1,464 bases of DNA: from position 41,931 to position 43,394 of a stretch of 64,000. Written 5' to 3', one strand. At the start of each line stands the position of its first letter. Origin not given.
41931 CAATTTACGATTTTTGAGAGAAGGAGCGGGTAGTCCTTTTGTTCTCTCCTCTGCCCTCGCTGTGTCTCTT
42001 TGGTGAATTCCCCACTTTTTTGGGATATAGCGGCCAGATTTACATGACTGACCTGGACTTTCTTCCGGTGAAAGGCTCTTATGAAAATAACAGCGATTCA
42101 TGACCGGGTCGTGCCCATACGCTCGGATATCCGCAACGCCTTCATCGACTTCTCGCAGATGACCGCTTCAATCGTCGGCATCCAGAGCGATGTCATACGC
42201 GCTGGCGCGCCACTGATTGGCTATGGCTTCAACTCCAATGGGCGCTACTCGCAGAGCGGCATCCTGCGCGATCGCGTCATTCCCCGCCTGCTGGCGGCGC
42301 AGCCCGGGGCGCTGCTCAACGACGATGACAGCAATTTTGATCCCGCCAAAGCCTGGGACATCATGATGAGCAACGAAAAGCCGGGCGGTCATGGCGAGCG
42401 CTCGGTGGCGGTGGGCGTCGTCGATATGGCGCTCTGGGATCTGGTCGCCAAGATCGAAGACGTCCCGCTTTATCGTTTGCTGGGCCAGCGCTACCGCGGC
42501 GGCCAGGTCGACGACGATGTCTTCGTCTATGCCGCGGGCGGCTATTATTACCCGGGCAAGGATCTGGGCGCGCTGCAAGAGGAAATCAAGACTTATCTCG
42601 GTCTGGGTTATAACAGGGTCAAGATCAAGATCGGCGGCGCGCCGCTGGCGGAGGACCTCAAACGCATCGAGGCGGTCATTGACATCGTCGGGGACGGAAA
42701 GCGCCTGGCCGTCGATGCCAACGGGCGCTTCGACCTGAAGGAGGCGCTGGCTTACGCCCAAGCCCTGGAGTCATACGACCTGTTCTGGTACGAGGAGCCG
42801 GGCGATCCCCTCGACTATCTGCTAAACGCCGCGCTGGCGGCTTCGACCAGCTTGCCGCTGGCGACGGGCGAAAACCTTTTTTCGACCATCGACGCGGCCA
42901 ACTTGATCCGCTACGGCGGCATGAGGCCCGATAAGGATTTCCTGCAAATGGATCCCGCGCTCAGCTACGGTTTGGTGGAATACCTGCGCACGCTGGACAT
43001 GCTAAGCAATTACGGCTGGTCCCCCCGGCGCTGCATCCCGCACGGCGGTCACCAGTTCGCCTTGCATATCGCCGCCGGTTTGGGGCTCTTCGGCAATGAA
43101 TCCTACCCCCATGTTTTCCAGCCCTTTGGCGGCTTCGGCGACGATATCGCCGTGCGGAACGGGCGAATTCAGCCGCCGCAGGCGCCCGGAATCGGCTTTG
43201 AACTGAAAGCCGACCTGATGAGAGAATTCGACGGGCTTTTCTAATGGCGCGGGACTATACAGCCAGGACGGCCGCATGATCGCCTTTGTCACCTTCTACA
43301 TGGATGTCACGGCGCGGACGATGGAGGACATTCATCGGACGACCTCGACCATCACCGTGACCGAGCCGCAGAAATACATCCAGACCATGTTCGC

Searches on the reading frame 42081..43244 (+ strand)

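Call 80: search_protein_families(library=pfam, proteins=[window:42081-43244:+], max_evalue=0.00001)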
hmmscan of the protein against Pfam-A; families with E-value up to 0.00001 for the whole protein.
window:42081-43244:+ (387 aa): 1 family
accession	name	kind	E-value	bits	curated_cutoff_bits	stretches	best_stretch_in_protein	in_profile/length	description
PF13378.12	MR_MLE_C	-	6.9e-41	140.8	29.4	1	165-378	2-218/219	Enolase C-terminal domain-like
